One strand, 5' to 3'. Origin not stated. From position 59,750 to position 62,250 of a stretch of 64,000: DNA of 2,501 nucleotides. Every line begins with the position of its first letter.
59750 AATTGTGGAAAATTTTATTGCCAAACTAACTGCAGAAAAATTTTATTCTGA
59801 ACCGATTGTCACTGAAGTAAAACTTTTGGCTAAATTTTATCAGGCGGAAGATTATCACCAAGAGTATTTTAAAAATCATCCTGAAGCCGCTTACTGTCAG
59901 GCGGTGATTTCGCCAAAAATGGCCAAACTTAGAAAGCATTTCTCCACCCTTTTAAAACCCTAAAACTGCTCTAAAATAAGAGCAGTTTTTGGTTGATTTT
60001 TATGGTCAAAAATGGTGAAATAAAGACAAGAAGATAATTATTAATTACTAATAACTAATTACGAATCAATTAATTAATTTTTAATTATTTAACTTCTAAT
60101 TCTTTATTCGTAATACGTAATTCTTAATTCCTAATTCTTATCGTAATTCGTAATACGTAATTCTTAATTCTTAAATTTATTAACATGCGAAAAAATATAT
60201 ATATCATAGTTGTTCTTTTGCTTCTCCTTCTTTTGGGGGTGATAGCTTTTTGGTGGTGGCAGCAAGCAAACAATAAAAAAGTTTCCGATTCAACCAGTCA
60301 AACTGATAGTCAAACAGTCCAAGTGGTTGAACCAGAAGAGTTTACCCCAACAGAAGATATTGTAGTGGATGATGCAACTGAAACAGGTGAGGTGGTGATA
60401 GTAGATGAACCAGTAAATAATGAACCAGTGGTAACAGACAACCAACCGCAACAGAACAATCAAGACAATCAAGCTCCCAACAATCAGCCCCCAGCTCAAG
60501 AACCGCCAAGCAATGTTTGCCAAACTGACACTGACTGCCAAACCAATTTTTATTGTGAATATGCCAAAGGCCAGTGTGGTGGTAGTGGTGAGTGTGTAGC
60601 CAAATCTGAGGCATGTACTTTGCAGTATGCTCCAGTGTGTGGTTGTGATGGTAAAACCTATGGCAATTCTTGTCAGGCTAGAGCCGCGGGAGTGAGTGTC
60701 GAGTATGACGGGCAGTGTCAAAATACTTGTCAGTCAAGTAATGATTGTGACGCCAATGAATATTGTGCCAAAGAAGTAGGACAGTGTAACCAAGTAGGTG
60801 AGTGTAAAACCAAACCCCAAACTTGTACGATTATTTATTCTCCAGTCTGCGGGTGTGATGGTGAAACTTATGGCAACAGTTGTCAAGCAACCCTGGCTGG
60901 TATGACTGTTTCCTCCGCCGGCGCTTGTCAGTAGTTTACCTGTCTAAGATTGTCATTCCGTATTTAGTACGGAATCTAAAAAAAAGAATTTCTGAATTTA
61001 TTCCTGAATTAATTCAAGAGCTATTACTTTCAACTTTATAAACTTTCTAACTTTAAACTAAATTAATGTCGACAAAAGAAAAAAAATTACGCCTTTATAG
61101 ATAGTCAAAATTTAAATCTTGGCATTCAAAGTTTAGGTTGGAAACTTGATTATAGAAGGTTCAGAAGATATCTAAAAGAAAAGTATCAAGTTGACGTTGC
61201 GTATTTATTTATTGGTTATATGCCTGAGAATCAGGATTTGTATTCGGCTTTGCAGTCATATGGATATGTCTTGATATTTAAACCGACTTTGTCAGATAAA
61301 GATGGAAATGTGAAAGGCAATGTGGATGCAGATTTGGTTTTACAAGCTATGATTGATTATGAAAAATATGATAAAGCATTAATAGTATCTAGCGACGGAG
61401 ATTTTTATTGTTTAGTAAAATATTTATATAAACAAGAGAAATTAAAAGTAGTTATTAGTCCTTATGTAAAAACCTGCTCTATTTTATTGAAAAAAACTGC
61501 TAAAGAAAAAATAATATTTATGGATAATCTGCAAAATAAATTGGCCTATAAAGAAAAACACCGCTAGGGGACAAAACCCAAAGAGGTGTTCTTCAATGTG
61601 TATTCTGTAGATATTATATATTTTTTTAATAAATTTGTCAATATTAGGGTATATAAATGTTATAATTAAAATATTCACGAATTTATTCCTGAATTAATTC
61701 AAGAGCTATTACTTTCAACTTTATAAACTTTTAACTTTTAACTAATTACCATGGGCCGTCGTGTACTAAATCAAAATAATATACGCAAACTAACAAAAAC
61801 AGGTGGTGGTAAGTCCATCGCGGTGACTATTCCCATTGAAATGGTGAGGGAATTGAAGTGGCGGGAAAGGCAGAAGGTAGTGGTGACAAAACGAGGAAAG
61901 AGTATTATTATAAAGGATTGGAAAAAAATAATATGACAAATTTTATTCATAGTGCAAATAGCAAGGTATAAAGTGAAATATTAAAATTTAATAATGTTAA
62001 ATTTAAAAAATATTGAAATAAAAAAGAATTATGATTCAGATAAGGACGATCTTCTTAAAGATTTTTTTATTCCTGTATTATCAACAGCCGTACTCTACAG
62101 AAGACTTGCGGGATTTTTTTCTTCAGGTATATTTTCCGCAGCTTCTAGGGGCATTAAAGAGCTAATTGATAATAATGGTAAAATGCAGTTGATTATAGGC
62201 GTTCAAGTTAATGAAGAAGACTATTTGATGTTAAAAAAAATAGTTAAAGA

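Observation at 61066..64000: Candidate anti-phage/restriction island: NYN RNase-like gene, AbrB-like regulator, PLD-nuclease/SF2-helicase fusion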

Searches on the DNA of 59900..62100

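Call 52: search_rna_families(source=window, start=59900, end=62100, threshold=evalue, max_evalue=1)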
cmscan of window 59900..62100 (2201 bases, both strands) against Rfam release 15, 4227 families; matches with E-value up to 1: 1.
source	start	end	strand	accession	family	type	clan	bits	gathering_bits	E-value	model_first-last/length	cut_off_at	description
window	59961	60031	+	RF02526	SSRC34_1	Gene; sRNA;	-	30.6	64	0.085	1-128/128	no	Streptococcus sRNA SSRC34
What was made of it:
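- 61679..61745 (+): Copy 2 of a 68-nt direct repeat, ending 5 nt before the AbrB ATG. Contains the perfect palindrome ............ (61690-61701). Candidate shared promoter/operator (inferred). No Rfam hit (call 52).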

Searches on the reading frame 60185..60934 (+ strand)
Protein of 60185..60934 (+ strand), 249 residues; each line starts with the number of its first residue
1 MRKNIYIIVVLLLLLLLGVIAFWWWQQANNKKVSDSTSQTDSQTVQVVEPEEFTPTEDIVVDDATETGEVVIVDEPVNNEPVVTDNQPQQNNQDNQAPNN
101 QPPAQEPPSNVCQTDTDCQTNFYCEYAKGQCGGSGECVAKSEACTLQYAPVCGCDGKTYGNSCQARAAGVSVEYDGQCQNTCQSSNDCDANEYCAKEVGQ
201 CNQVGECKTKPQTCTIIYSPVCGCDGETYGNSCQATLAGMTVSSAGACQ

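Call 8: search_protein_families(library=pfam, proteins=[window:60185-60934:+], max_evalue=0.01)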
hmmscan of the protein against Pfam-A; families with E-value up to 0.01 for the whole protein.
window:60185-60934:+ (249 aa): 3 families
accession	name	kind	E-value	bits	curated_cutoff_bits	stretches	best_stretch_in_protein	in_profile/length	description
PF00050.26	Kazal_1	-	2.3e-11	43.9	21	2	207-234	1-29/49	Kazal-type serine protease inhibitor domain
PF07648.20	Kazal_2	-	9e-08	32.6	22.8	2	142-178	4-48/48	Kazal-type serine protease inhibitor domain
PF12685.13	SpoIIIAH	-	0.0022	18.4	30.6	1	8-94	4-80/191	SpoIIIAH-like protein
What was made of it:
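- Checked: 60185-60934, with two Kazal domains (call 8).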

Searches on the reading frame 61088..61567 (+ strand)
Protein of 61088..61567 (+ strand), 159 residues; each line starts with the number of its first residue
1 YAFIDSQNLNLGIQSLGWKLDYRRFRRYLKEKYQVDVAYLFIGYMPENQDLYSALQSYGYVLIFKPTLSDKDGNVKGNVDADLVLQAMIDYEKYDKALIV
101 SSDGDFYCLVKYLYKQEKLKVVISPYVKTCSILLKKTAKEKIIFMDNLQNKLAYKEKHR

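Call 8: search_protein_families(library=pfam, proteins=[window:61088-61567:+], max_evalue=0.01)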
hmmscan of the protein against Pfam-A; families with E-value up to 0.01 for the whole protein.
window:61088-61567:+ (159 aa): 1 family
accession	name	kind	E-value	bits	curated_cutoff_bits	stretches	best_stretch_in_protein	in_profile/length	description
PF01936.24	NYN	-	2.6e-14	54.4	24.2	1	3-135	5-135/145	NYN domain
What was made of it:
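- Checked: PF01936, 54 bits, in the frame read from 61088 to 61567 (call 8).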

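Call 9: search_protein_families(library=padloc, proteins=[window:61088-61567:+], max_evalue=0.01)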
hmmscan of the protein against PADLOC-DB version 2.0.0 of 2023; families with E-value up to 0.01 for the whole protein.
window:61088-61567:+ (159 aa): 2 families
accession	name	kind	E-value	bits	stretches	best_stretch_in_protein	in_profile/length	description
PDLC01154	NYN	-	2.7e-08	31.5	1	3-154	151-304/310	"LabA-like protein, NYN family nuclease"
PDLC04163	HEC-09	-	0.00026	18.7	1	78-143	109-173/203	-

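Call 10: search_protein_families(library=ncbifam, proteins=[window:61088-61567:+], max_evalue=0.01)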
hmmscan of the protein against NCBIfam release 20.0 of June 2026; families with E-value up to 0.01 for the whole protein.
window:61088-61567:+ (159 aa): 0 families

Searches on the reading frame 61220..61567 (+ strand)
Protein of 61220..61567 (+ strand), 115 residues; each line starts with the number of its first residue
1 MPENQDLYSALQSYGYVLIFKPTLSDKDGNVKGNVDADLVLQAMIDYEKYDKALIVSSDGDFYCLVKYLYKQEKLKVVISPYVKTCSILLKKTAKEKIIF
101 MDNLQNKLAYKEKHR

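Call 34: find_encoding_contigs(protein=window:61220-61567:+, flank=3000, max_places=8)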
Protein window:61220-61567:+ (115 aa): no gene with exactly this product is on record in the collection.
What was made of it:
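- Tried and rejected: Exact look-up of the 115-aa truncated ORF: not on record (call 34).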
